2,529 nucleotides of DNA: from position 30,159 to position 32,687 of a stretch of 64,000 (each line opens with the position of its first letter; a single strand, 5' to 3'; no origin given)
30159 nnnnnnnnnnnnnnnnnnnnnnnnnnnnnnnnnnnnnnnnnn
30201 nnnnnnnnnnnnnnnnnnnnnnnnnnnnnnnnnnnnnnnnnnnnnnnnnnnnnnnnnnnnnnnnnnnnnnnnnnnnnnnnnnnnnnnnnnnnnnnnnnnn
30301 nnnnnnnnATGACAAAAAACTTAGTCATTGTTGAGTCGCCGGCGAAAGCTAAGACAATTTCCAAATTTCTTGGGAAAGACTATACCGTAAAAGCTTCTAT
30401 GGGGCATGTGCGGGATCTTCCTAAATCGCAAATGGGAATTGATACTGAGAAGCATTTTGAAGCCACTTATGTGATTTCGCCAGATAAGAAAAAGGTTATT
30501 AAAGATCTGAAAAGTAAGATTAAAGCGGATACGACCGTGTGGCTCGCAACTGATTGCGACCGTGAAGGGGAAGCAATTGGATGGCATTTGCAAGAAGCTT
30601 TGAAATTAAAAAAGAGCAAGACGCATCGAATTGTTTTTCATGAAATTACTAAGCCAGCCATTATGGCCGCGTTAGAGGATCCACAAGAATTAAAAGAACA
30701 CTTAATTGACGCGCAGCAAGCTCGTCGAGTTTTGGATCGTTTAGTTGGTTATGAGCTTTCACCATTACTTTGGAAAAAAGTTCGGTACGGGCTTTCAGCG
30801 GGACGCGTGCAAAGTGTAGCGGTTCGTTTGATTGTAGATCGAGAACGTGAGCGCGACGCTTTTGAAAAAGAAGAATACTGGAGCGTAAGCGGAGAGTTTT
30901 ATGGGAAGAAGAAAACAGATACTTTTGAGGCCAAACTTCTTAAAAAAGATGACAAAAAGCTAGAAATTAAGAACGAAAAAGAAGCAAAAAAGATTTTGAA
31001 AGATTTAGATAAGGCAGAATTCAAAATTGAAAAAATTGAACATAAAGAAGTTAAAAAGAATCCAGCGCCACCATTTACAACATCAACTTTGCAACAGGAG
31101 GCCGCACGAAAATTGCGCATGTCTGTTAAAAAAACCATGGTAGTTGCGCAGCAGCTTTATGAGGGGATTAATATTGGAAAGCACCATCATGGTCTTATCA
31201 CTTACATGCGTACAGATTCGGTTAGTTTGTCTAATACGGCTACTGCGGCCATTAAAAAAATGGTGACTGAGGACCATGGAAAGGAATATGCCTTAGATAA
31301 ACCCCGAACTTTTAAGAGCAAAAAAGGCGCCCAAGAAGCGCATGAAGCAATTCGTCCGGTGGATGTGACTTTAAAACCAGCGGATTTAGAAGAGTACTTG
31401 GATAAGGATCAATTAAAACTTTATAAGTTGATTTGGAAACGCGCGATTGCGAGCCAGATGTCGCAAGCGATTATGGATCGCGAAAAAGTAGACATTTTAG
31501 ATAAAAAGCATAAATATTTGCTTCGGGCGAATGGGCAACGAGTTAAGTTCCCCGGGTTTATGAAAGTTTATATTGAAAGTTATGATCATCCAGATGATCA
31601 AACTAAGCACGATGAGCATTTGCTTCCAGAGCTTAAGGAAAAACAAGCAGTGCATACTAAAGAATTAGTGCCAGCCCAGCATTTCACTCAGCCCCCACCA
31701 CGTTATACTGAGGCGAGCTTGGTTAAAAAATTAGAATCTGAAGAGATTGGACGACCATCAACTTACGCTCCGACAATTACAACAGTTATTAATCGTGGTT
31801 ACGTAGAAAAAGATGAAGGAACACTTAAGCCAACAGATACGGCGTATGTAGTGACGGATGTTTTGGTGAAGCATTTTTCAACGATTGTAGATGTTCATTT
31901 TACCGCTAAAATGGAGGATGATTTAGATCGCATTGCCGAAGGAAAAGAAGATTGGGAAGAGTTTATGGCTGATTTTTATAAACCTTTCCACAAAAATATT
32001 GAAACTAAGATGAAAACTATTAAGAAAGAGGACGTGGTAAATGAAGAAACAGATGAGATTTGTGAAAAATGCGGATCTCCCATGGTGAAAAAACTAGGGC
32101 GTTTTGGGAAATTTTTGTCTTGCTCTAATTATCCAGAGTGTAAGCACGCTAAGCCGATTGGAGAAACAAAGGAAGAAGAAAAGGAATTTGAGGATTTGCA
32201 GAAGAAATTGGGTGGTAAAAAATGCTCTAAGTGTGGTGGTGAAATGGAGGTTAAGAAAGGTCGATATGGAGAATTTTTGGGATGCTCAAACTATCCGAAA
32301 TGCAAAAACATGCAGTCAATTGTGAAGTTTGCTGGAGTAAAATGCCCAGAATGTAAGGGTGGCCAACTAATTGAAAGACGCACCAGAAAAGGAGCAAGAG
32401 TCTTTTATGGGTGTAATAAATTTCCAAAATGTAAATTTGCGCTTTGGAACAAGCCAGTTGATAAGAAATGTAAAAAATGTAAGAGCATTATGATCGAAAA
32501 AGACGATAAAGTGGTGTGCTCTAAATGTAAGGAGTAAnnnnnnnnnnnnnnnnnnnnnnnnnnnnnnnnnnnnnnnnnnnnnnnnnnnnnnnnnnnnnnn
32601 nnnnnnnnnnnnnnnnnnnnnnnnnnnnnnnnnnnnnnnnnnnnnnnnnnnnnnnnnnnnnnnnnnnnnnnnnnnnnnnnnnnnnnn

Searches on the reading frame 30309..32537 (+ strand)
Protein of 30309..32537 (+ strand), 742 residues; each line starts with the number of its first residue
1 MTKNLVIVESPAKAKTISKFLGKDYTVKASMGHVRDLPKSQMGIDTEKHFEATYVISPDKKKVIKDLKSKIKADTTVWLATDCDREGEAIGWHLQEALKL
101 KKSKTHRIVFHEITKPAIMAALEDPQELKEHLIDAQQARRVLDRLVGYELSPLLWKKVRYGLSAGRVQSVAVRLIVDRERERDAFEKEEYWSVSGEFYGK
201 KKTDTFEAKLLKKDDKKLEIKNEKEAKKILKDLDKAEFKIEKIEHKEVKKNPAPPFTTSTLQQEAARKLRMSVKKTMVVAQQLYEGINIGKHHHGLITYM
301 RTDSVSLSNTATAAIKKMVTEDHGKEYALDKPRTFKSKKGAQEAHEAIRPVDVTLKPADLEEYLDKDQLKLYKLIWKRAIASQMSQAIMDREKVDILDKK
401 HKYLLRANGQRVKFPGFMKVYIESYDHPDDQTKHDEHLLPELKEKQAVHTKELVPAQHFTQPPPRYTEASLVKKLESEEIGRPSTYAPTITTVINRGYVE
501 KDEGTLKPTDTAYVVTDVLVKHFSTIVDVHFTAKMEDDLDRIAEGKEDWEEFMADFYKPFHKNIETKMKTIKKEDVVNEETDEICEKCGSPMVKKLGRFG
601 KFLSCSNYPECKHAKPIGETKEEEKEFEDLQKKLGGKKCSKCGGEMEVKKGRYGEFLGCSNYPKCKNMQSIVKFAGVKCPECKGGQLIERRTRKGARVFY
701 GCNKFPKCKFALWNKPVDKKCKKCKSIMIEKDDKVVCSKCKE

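Call 86: search_protein_families(library=pfam, max_evalue=0.0001, proteins=[window:30309-32537:+])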
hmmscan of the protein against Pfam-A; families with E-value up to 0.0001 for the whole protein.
window:30309-32537:+ (742 aa): 3 families
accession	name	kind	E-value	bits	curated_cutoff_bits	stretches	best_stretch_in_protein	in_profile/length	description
PF01131.25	Topoisom_bac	-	1.7e-126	423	35.1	1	128-553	2-410/411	DNA topoisomerase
PF01396.24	Zn_ribbon_Top1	-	4.3e-40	135.6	32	3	583-617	2-36/39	Topoisomerase DNA binding C4 zinc finger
PF01751.28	Toprim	-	1.5e-21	76.8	23.1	1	5-113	2-96/96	Toprim domain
